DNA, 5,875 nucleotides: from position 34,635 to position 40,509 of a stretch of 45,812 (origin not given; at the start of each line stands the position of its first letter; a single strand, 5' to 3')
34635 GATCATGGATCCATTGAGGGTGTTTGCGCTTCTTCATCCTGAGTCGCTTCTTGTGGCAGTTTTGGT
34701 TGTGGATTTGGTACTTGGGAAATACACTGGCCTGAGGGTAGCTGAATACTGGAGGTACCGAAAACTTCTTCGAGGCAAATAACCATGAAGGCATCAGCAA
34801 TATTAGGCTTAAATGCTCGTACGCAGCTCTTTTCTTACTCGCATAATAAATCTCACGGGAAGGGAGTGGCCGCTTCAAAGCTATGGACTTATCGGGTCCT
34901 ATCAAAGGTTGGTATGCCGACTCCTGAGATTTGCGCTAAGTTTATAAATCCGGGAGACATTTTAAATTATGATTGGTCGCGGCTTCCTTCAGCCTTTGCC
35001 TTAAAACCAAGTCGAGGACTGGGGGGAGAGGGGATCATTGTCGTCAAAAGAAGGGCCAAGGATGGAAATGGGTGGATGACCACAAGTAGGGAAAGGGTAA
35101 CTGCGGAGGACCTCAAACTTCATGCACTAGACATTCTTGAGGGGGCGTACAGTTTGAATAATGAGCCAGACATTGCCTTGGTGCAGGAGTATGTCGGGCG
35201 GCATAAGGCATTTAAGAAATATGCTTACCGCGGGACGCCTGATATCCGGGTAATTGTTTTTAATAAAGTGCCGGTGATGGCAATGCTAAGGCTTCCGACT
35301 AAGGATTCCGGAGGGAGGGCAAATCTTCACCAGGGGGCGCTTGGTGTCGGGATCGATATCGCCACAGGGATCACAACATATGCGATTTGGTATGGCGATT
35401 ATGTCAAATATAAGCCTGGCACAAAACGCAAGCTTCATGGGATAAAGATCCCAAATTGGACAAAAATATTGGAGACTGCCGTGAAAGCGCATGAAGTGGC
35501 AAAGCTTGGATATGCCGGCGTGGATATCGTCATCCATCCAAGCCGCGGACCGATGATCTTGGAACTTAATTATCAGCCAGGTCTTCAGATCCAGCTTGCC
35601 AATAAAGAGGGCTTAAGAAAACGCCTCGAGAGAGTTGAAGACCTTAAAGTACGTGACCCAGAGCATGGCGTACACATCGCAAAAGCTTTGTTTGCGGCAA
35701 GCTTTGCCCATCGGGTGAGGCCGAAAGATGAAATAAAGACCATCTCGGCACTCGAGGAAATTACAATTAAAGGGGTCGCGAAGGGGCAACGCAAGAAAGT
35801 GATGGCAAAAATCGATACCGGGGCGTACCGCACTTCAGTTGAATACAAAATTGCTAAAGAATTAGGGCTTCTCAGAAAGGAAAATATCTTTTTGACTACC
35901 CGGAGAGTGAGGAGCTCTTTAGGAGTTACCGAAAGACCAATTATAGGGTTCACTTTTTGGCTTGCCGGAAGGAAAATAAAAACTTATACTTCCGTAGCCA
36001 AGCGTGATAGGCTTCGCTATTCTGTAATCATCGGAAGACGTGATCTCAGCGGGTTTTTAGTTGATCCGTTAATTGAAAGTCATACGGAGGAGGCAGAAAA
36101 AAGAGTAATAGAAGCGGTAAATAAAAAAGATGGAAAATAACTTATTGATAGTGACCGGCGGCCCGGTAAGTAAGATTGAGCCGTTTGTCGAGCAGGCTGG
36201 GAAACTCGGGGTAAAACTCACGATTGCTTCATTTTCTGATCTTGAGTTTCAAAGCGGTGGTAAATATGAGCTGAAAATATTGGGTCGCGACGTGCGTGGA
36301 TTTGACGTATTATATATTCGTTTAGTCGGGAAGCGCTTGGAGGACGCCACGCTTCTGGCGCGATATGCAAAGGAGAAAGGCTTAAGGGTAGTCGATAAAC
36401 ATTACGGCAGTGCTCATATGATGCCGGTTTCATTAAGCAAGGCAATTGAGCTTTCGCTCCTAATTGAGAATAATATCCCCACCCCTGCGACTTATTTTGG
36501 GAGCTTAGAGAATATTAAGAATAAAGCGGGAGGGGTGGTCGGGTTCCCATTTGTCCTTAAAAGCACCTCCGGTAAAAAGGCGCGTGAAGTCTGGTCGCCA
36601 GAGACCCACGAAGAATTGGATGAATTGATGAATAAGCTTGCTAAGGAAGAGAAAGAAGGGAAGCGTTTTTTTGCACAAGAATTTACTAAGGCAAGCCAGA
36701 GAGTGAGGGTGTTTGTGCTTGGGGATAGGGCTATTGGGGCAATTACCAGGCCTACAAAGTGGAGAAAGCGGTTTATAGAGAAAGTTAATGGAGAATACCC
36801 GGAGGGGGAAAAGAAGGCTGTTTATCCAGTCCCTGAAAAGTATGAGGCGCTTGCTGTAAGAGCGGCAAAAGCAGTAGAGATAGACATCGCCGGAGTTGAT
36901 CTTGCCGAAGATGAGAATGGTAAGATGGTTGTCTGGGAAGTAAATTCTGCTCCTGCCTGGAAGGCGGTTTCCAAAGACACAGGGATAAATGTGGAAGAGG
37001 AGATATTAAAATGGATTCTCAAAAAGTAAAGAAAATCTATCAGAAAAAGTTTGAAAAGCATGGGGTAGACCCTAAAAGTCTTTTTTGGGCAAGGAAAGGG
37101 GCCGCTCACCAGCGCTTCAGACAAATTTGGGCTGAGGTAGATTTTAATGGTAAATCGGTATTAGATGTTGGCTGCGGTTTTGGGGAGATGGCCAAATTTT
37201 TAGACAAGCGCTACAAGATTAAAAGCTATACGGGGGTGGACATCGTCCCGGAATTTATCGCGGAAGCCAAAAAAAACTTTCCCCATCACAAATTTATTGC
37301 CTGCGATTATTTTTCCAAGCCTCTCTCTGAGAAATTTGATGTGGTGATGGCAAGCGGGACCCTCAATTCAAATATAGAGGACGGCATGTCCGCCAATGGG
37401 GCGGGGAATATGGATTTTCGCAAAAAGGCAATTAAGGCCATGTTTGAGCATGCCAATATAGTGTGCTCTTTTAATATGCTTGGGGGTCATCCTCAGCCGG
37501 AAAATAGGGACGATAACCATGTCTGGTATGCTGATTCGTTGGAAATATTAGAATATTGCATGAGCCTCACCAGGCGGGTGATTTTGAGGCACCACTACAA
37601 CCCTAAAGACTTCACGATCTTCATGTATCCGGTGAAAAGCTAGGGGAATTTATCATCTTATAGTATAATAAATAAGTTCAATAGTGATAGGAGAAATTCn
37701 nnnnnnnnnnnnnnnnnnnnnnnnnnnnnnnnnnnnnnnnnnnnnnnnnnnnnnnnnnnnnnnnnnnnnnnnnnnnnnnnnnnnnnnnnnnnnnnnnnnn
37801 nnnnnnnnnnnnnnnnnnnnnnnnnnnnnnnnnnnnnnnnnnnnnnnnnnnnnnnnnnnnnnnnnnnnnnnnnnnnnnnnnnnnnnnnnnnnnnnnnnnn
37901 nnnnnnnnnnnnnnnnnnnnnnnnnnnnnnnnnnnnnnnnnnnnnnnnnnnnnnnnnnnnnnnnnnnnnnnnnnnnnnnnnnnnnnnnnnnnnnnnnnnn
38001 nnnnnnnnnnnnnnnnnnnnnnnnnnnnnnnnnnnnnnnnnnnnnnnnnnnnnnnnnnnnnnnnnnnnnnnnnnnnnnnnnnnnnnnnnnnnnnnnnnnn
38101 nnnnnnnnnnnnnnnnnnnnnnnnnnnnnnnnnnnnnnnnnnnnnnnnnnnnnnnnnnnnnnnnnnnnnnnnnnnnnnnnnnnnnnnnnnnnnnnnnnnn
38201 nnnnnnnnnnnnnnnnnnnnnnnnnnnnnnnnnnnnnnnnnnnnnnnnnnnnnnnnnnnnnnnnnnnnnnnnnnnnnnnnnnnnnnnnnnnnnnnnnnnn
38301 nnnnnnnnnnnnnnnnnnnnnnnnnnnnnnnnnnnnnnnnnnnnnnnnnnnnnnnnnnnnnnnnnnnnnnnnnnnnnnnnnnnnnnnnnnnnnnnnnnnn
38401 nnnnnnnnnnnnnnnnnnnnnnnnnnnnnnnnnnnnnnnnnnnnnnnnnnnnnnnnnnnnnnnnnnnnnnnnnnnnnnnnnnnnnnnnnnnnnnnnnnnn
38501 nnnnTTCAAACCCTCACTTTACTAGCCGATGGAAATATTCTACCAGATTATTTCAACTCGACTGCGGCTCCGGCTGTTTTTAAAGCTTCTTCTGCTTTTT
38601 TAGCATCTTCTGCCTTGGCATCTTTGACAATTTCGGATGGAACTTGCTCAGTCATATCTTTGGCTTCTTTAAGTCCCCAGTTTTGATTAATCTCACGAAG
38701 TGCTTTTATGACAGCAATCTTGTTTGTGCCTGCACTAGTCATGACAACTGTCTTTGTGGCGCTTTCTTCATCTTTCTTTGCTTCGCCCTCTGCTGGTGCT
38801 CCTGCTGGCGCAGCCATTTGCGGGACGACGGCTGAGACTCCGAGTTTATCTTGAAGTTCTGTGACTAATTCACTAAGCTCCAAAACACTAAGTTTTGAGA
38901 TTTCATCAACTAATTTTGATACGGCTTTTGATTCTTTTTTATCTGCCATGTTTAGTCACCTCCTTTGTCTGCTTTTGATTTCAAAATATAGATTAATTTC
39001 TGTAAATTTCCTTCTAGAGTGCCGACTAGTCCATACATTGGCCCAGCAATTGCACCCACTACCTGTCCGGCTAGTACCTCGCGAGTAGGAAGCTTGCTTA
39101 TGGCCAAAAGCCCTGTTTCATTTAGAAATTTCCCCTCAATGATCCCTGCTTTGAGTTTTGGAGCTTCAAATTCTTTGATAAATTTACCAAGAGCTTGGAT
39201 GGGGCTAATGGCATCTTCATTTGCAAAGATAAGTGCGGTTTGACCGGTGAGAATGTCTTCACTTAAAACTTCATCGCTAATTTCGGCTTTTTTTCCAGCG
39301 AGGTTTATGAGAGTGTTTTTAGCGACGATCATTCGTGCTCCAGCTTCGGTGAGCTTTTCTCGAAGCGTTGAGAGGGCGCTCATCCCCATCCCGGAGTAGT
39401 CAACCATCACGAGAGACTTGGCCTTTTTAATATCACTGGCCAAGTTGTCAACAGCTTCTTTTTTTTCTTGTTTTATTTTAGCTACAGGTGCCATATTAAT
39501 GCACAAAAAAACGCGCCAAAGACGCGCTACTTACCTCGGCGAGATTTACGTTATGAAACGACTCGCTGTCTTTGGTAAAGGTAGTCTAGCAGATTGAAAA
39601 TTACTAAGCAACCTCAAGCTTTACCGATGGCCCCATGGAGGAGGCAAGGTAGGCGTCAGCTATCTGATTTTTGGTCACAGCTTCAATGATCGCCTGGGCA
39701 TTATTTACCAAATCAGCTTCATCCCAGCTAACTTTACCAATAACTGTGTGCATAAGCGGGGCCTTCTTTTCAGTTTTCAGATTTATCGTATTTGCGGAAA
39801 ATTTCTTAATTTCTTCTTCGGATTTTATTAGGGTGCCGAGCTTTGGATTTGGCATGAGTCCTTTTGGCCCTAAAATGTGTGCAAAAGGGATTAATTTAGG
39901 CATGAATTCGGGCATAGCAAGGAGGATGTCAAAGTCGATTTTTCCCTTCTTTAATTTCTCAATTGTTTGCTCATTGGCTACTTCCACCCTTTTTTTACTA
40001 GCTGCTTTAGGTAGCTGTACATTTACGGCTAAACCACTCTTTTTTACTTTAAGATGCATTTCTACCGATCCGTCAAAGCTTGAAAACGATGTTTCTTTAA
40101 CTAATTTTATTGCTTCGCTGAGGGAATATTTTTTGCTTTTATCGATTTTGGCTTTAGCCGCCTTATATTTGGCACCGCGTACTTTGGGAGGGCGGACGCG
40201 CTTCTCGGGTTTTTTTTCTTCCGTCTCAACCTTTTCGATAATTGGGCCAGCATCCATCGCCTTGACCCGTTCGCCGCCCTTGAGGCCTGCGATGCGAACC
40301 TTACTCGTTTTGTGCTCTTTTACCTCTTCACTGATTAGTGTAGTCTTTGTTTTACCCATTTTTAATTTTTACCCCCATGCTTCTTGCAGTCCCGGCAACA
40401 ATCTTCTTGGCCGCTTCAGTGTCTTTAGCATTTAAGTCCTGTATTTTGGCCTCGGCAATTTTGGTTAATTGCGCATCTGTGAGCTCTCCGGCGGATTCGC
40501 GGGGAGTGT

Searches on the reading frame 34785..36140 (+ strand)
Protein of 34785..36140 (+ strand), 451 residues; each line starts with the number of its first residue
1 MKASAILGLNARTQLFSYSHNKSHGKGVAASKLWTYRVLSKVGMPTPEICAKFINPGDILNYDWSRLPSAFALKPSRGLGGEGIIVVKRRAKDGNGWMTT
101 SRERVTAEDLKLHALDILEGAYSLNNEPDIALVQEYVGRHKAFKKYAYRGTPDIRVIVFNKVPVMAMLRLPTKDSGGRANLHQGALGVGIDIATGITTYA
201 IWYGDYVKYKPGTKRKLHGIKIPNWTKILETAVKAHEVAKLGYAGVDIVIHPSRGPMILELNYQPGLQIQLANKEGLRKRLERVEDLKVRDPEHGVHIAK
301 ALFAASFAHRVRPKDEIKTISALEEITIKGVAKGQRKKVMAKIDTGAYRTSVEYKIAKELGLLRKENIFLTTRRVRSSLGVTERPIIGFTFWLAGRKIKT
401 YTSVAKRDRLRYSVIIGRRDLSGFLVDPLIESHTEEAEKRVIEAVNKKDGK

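Call 45: search_protein_families(library=pfam, proteins=[window:34785-36140:+], max_evalue=0.001)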
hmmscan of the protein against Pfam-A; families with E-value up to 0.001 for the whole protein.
window:34785-36140:+ (451 aa): 4 families
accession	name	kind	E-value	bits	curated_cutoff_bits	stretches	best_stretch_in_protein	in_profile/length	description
PF14397.11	ATPgrasp_ST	-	3.8e-65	220.3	31.4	1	27-285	17-277/278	Sugar-transfer associated ATP-grasp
PF08443.16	RimK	-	6e-09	36.2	21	0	230-268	133-170/188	RimK-like ATP-grasp domain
PF02655.19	ATP-grasp_3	-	1.5e-07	32.1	23.2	0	29-94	1-57/160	ATP-grasp domain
PF05618.17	Zn_protease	-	6.2e-05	23.4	27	0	369-423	67-122/138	Putative ATP-dependent zinc protease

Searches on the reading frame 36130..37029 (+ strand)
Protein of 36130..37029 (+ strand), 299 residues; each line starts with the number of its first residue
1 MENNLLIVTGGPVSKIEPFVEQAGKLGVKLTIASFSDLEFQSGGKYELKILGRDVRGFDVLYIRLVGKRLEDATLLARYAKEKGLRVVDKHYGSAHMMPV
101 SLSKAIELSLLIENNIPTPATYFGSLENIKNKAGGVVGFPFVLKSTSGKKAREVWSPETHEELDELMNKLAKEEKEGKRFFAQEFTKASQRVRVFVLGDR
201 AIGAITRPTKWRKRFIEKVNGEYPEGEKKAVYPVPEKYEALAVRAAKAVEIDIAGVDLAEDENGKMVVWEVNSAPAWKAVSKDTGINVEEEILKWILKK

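Call 45: search_protein_families(library=pfam, proteins=[window:36130-37029:+], max_evalue=0.001)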
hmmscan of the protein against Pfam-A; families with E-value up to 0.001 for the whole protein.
window:36130-37029:+ (299 aa): 1 family
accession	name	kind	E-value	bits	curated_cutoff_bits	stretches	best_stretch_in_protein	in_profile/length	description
PF08443.16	RimK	-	2.6e-22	79.8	21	1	104-296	4-188/188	RimK-like ATP-grasp domain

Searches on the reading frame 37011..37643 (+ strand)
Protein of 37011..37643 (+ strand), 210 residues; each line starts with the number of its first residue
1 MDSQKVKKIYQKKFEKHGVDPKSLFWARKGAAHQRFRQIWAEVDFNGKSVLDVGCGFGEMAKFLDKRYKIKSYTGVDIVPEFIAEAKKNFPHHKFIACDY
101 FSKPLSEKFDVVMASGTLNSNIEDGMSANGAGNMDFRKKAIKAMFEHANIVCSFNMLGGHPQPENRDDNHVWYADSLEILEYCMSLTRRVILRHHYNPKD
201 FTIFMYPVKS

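Call 45: search_protein_families(library=pfam, proteins=[window:37011-37643:+], max_evalue=0.001)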
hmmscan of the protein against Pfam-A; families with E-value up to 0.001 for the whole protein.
window:37011-37643:+ (210 aa): 9 families
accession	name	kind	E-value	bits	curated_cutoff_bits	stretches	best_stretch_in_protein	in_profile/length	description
PF13649.12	Methyltransf_25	-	4.5e-13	50.1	27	1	50-119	1-75/97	Methyltransferase domain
PF08241.18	Methyltransf_11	-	2.4e-11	44.6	21.2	1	51-119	1-71/95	Methyltransferase domain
PF13847.12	Methyltransf_31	-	2.5e-11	43.9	27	1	46-120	3-86/145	Methyltransferase domain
PF08242.18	Methyltransf_12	-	8.1e-10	39.8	30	1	51-119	1-76/98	Methyltransferase domain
PF13489.12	Methyltransf_23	-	2.3e-09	37.6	27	1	39-120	16-93/164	Methyltransferase domain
PF05175.20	MTS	-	3.9e-05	23.8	23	1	47-113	32-103/170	Methyltransferase small domain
PF01728.25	FtsJ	-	7.1e-05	23.2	24.1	1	43-119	19-102/181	FtsJ-like methyltransferase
PF02353.26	CMAS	-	0.00071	19.4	27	1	46-90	62-105/273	Mycolic acid cyclopropane synthetase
PF05401.17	NodS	-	0.00076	19.8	24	1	43-118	40-116/201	Nodulation protein S (NodS)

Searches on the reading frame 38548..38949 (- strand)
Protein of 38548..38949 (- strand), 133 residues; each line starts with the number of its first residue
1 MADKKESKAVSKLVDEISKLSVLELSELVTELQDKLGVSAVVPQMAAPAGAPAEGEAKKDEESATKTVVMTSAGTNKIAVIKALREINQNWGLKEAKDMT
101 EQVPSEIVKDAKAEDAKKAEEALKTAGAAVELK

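Call 46: search_protein_families(library=pfam, proteins=[window:38548-38949:-], max_evalue=0.001)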
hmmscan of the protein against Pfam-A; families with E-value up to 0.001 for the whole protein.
window:38548-38949:- (133 aa): 2 families
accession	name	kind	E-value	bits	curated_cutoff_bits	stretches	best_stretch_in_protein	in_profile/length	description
PF00542.24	Ribosomal_L12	-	3.2e-18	66.3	25.9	1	67-133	2-67/67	Ribosomal protein L7/L12 C-terminal domain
PF16320.10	Ribosomal_L12_N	-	2.7e-16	59.4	25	1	11-56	3-47/48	Ribosomal protein L7/L12 dimerisation domain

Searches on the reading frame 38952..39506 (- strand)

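Call 46: search_protein_families(library=pfam, proteins=[window:38952-39506:-], max_evalue=0.001)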
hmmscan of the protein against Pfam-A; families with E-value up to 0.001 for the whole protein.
window:38952-39506:- (184 aa): 1 family
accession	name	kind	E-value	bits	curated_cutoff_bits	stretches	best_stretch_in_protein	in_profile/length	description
PF00466.25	Ribosomal_L10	-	1.6e-24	86.3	22.8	1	11-110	2-99/100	Ribosomal protein L10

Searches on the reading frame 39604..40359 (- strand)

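Call 46: search_protein_families(library=pfam, proteins=[window:39604-40359:-], max_evalue=0.001)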
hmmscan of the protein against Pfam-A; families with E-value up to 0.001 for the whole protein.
window:39604-40359:- (251 aa): 1 family
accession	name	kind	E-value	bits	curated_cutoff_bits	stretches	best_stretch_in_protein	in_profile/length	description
PF00687.26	Ribosomal_L1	-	7.5e-23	81.6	32.2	1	127-244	68-198/198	Ribosomal protein L1p/L10e family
